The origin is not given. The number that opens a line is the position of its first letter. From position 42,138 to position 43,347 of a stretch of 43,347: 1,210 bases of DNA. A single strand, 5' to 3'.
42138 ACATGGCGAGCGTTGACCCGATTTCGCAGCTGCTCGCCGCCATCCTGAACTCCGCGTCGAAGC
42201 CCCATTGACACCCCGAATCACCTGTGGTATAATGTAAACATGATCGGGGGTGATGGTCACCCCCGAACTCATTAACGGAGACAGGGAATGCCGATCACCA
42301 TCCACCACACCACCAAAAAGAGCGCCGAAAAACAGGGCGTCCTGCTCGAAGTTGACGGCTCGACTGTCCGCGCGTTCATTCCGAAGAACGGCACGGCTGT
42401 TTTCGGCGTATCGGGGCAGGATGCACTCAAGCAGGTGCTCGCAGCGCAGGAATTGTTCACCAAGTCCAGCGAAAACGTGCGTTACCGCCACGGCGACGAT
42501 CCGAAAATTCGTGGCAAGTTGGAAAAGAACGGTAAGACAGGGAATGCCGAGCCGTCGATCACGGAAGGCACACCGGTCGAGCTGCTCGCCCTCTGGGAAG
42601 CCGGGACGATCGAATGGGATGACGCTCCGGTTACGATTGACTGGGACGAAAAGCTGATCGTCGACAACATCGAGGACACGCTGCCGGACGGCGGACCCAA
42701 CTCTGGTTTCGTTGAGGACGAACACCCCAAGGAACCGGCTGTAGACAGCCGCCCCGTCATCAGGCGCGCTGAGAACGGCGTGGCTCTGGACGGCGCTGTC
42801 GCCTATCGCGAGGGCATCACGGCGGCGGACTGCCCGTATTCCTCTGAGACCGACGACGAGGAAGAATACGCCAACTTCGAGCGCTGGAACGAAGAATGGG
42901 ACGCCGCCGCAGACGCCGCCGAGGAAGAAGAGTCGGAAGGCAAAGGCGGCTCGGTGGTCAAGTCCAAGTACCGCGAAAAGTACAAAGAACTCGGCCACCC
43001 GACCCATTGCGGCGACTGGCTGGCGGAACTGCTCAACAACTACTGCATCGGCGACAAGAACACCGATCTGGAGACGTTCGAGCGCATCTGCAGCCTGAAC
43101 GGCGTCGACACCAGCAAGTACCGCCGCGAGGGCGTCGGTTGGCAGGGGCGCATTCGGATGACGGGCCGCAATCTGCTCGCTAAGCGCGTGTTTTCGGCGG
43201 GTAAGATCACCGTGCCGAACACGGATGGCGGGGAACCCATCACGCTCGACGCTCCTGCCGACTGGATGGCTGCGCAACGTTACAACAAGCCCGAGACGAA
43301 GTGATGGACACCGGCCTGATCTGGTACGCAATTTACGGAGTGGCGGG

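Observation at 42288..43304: Three-member paralog family sharing an unassigned KY..KY / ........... domain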

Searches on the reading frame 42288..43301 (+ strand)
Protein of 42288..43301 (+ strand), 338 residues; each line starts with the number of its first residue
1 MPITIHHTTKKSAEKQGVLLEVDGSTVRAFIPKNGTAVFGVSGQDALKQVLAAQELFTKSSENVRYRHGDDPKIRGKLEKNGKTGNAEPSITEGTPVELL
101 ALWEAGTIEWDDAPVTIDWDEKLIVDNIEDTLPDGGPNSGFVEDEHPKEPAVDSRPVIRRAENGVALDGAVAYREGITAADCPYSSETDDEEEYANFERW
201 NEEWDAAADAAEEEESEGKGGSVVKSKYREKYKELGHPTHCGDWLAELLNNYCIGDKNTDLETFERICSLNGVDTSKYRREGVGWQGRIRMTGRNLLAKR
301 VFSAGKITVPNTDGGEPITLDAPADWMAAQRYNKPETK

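Call 10: search_protein_families(library=pfam, proteins=[window:42288-43301:+], max_evalue=1)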
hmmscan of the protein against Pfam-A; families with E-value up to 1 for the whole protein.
window:42288-43301:+ (338 aa): 1 family
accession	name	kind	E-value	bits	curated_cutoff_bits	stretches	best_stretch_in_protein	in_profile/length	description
PF06462.18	Hyd_WA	-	0.047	13.9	21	1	164-183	4-22/30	Propeller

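Call 11: search_protein_families(library=phrogs, proteins=[window:42288-43301:+], max_evalue=0.1)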
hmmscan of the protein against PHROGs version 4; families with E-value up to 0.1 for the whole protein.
window:42288-43301:+ (338 aa): 0 families

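Call 15: search_dna_similar(query=window:42288-43301:+, collection=phages, mode=protein, max_evalue=0.01, max_rows=30)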
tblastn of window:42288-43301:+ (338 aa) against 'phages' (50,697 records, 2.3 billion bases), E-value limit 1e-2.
Records with a match: 2; places in all: 6; records where one place covers at least 80% of the query: 2.
Best place of each record, by identity: <60% 2.
By first word of the organism name: Ochrobactrum 2.
By host as written in the record: Ochrobactrum sp. POC9 2.
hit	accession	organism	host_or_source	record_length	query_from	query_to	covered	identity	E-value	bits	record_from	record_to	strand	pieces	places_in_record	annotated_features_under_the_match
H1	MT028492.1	Ochrobactrum phage vB_OspP_OH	Ochrobactrum sp. POC9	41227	1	336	99%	46.3%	1e-76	261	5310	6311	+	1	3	hypothetical protein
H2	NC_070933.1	Ochrobactrum phage vB_OspP_OH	Ochrobactrum sp. POC9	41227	1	336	99%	46.3%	1e-76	261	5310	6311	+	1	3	hypothetical protein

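Call 31: search_protein_families(library=pfam, alignment_id=A3, max_evalue=1)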
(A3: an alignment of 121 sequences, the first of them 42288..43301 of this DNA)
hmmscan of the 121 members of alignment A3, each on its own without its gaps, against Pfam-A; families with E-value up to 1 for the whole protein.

A. member 1, window:42288-43301:+ (338 aa): 1 family
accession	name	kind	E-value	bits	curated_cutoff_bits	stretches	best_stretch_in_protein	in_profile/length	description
PF06462.18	Hyd_WA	-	0.047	13.9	21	1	164-183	4-22/30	Propeller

B. families by the number of members that match (of 121 scanned): 37 families (the first 25 are shown)
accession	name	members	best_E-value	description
PF11173.13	DUF2960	4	0.022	Protein of unknown function (DUF2960)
PF14773.11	VIGSSK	4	0.056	Helicase-associated putative binding domain, C-terminal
PF01881.21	Cas_Cas6_C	3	0.048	CRISPR associated protein Cas6, C-terminal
PF07419.17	PilM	3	0.054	PilM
PF10012.15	DUF2255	3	0.076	Uncharacterized protein conserved in bacteria (DUF2255)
PF04957.18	RMF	2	0.011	Ribosome modulation factor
PF16546.10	SGTA_dimer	2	0.03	Homodimerisation domain of SGTA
PF05556.16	Calsarcin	2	0.049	Calcineurin-binding protein (Calsarcin)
PF14743.12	DNA_ligase_OB_2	2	0.065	DNA ligase OB-like domain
PF23928.1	DUF7266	2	0.14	Family of unknown function (DUF7266)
PF10765.14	Phage_P22_NinX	1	0.018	Bacteriophage P22, NinX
PF05786.19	Cnd2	1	0.023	Condensin complex subunit 2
PF24039.1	DUF7348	1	0.027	Domain of unknown function (DUF7348)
PF09390.16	DUF1999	1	0.039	Protein of unknown function (DUF1999)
PF06462.18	Hyd_WA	1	0.047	Propeller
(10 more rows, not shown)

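Call 32: predict_structure(alignment_id=A3)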
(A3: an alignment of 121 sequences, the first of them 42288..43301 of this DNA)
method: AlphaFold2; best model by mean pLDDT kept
length: 338 residues; sequences in the alignment: 121
mean_pLDDT: 81.2   pTM: 0.40
mean pLDDT of the five models: 81.2, 79.9, 79.8, 79.8, 79.4
residues with pLDDT >= 90: 191; 70-90: 55; 50-70: 47; < 50: 45
segments of 3 or more residues with pLDDT < 50: 82-93, 111-130, 134-136, 138-143
pLDDT, mean of each block of 10 residues (from residue 1): 94 97 97 95 97 92 63 55 44 62 71 41 42 48 55 86 97 96 96 97 96 72 69 68 89 91 97 97 93 96 97 96 95 75
secondary structure, 60 per line:
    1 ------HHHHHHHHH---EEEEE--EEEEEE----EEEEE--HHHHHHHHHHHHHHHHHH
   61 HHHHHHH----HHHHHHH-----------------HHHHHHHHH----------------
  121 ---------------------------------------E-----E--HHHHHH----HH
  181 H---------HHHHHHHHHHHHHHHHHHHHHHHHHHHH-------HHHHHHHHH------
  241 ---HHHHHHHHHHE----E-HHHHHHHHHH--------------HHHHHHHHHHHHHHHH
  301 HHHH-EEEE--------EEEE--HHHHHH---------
elements in order: H7-15 E19-23 E26-31 E36-40 H43-67 H72-78 H96-104 H169-174 H191-218 H226-234 H244-253 H261-270 H285-304 E306-309 E318-321 H324-329

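Call 34: fold_search(model_id=the predicted structure, library=pdb)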
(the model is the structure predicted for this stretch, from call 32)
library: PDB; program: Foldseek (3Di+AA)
matches with E <= 10: 263; with E <= 0.001: 0
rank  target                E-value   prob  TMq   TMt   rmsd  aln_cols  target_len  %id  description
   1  8bh3_D                7.8e-01  0.08  0.07  0.14  26.3        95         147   14  DNA-PK Ku80 mediated dimer bound to PAXX (released 2023-06-07)
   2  3h1t                  1.0e+00  0.18  0.09  0.06   5.7        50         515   14  The fragment structure of a putative HsdR subunit of a type I restriction enzyme from Vibrio vulnificus YJ016 (released 2009-10-20)
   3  9cq3_H                1.4e+00  0.06  0.07  0.14  20.4        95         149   15  The gap-filling complex with Pol mu engaged in the NHEJ pathway (released 2025-04-23)
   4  6orl_A                1.5e+00  0.30  0.15  0.20   8.1        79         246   11  RF1 pre-accommodated 70S complex at 24 ms (released 2019-06-19)
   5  4czx_B                1.7e+00  0.05  0.10  0.21   9.9        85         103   18  Complex of Neurospora crassa PAN2 (WD40) with PAN3 (C-TERM) (released 2014-06-04)
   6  2yzt                  1.8e+00  0.82  0.12  0.56   1.3        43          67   19  Crystal structure of uncharacterized conserved protein from Thermus thermophilus HB8 (released 2007-11-06)
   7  5o2r_v                1.9e+00  0.18  0.12  0.15   6.5        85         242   16  Cryo-EM structure of the proline-rich antimicrobial peptide Api137 bound to the terminating ribosome (released 2017-07-26)
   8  9mtq_1w               2.0e+00  0.25  0.12  0.16   5.1        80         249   16  Crystal structure of the wild-type Thermus thermophilus 70S ribosome in complex with mRNA, A-site GGD-mutant Release  (released 2025-06-18)
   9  2czr                  2.0e+00  0.23  0.08  0.11   4.4        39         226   23  Crystal structure of TBP-interacting protein (Tk-TIP26) and implications for its inhibition mechanism of the interaction (released 2006-02-14)
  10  9mtq_2w               2.1e+00  0.30  0.12  0.16   4.0        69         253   17  Crystal structure of the wild-type Thermus thermophilus 70S ribosome in complex with mRNA, A-site GGD-mutant Release  (released 2025-06-18)
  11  3qhn_A                2.2e+00  0.44  0.07  0.06   1.1        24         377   25  Crystal analysis of the complex structure, E201A-cellotetraose, of endocellulase from pyrococcus horikoshii (released 2012-02-01)
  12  9mtr_1w               2.2e+00  0.23  0.12  0.16   5.1        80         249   16  Crystal structure of the wild-type Thermus thermophilus 70S ribosome in complex with mRNA, A-site GGS-mutant Release  (released 2025-06-18)
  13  9mtr_2w               2.2e+00  0.21  0.12  0.16   5.1        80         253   16  Crystal structure of the wild-type Thermus thermophilus 70S ribosome in complex with mRNA, A-site GGS-mutant Release  (released 2025-06-18)
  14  5v1u_B                2.2e+00  0.11  0.08  0.28  14.9       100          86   13  TbiB1 in Complex with the TbiA(beta) Leader Peptide (released 2018-09-05)
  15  9mq4_A                2.2e+00  0.08  0.12  0.16  21.0       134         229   16  Damaged 70S ribosome with PrfH bound (released 2025-02-05)
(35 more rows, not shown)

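Call 36: search_protein_representatives(alignment_id=A3)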
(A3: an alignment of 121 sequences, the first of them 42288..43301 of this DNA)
Query: 121 sequences, 171 profile positions. Proteins with E-value up to 0.001 (for the whole library): 1060; up to 1e-10: 594; up to 1e-30: 166. The best 150 are listed.
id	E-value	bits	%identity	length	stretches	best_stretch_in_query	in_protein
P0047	1.6e-53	197.1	-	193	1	26-150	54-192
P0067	7.5e-52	191.7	-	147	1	29-150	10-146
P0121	7.7e-52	191.7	-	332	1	27-167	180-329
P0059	8.4e-50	185.1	-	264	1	25-159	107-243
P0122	9.5e-50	184.9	-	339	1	24-159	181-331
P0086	1.1e-49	184.7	-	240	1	24-157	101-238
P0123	5.1e-49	182.5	-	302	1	24-159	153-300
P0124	7.9e-49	181.9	-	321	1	24-156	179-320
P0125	5.0e-48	179.3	-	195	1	24-150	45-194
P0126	5.1e-48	179.3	-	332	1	19-160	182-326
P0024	9.4e-48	178.4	-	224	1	22-157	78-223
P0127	9.8e-48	178.3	-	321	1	27-162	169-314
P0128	1.1e-47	178.2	-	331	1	25-154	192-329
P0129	2.1e-47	177.3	-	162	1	24-150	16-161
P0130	2.3e-47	177.1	-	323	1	19-161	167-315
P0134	1.2e-46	174.8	-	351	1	20-163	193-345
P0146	5.0e-45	169.5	-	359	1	27-157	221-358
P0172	8.2e-42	159.1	-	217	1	19-135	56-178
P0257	3.4e-33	131.0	-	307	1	31-163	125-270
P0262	3.2e-32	127.8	-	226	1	14-157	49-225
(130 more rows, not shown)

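Call 56: list_cluster_members(proteins=[P0100, L001:5316-6320:+, L001:1036-1446:+, L001:10988-11446:+, window:42288-43301:+, window:3349-3873:+])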
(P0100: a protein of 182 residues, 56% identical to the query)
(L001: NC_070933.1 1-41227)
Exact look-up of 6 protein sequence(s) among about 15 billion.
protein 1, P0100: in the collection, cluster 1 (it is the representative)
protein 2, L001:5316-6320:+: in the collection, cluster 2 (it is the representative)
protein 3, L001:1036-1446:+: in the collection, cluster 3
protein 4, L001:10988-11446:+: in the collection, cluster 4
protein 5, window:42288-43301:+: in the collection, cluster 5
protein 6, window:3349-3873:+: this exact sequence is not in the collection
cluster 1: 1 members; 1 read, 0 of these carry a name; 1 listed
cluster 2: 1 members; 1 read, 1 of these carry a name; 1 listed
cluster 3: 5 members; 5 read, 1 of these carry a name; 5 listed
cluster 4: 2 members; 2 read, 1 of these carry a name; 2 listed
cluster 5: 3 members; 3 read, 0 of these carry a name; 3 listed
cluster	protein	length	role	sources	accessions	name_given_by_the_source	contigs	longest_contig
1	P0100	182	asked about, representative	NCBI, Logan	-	-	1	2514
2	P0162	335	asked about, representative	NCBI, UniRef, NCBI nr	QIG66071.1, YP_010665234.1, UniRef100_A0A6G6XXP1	hypothetical protein PQB35_gp15 [Ochrobactrum phage vB_OspP_OH] | Uncharacterized protein n=1 Tax=Ochrobactrum phage vB_OspP_OH TaxID=2712957 ...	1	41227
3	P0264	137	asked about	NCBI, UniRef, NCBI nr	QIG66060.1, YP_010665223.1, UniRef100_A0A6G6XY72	hypothetical protein PQB35_gp04 [Ochrobactrum phage vB_OspP_OH] | Uncharacterized protein n=1 Tax=Ochrobactrum phage vB_OspP_OH TaxID=2712957 ...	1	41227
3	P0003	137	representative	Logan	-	-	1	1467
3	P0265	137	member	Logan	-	-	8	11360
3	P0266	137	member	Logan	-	-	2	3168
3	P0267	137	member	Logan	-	-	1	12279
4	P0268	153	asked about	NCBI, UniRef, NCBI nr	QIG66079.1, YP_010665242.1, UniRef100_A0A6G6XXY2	hypothetical protein PQB35_gp23 [Ochrobactrum phage vB_OspP_OH] | Uncharacterized protein n=1 Tax=Ochrobactrum phage vB_OspP_OH TaxID=2712957 ...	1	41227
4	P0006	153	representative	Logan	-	-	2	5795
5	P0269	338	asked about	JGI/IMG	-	-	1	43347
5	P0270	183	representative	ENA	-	-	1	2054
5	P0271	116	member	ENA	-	-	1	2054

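Call 58: find_encoding_contigs(protein=P0257, flank=10000, max_places=3)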
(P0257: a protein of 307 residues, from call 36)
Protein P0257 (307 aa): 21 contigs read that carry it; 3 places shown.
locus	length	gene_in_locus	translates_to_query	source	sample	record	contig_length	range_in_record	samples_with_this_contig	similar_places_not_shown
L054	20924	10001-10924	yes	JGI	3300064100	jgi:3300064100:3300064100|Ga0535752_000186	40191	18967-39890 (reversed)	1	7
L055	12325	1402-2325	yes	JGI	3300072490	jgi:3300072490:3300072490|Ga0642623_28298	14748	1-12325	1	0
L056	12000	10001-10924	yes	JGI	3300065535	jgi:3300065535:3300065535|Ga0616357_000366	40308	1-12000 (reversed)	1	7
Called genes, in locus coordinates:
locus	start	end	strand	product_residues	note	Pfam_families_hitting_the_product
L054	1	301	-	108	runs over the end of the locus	-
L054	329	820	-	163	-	-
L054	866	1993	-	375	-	PF13252:Phage_capsid_3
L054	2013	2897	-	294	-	-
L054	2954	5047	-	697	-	PF16510:P22_portal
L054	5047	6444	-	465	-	-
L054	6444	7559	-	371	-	-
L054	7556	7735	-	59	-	-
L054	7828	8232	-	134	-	PF02954:HTH_8 (weak)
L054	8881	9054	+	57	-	-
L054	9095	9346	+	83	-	-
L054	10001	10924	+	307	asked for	-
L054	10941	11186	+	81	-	-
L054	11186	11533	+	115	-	-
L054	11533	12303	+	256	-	-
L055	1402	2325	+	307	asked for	-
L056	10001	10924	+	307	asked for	-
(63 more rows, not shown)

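Call 64: search_protein_families(library=ncbifam, proteins=[window:42288-43301:+], max_evalue=1)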
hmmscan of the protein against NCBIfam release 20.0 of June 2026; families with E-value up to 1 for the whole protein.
window:42288-43301:+ (338 aa): 3 families
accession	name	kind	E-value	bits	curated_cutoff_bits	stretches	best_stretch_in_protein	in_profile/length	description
NF041856.1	CrpP_rel_fam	subfamily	0.031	14.2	35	1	168-206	6-45/54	CrpP-related protein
NF041886.1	Rmf_CrpP_fam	subfamily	0.092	12.4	28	1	168-187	5-24/39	Rmf/CrpP family protein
TIGR02763.1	chlamy_scaf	equivalog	0.2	12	104.95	1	42-73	32-63/114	scaffolding protein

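Call 65: search_protein_families(library=padloc, proteins=[window:42288-43301:+], max_evalue=1)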
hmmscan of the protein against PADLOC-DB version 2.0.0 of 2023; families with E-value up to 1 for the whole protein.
window:42288-43301:+ (338 aa): 0 families

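Call 77: search_dna_similar(query=P0257, collection=phages, mode=protein, max_evalue=0.01, max_rows=30)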
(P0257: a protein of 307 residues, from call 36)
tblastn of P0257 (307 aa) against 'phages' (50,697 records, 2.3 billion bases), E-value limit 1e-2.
Records with a match: 2; places in all: 4; records where one place covers at least 80% of the query: 0.
Best place of each record, by identity: <60% 2.
By first word of the organism name: Ochrobactrum 2.
By host as written in the record: Ochrobactrum sp. POC9 2.
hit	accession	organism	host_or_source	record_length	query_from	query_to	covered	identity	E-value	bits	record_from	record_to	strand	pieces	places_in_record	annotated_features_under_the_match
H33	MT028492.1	Ochrobactrum phage vB_OspP_OH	Ochrobactrum sp. POC9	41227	140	256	38%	46.6%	1e-18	92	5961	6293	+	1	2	hypothetical protein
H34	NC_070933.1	Ochrobactrum phage vB_OspP_OH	Ochrobactrum sp. POC9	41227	140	256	38%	46.6%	1e-18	92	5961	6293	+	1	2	hypothetical protein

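Call 78: search_dna_similar(query=P0262, collection=phages, mode=protein, max_evalue=0.01, max_rows=30)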
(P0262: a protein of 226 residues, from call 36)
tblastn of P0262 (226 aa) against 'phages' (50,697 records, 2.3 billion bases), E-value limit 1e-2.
Records with a match: 2; places in all: 4; records where one place covers at least 80% of the query: 0.
Best place of each record, by identity: <60% 2.
By first word of the organism name: Ochrobactrum 2.
By host as written in the record: Ochrobactrum sp. POC9 2.
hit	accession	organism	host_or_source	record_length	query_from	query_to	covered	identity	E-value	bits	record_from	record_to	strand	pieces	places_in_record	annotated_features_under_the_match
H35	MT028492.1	Ochrobactrum phage vB_OspP_OH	Ochrobactrum sp. POC9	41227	102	219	52%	44.7%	9e-24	104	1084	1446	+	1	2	hypothetical protein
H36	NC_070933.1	Ochrobactrum phage vB_OspP_OH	Ochrobactrum sp. POC9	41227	102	219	52%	44.7%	9e-24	104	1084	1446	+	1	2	hypothetical protein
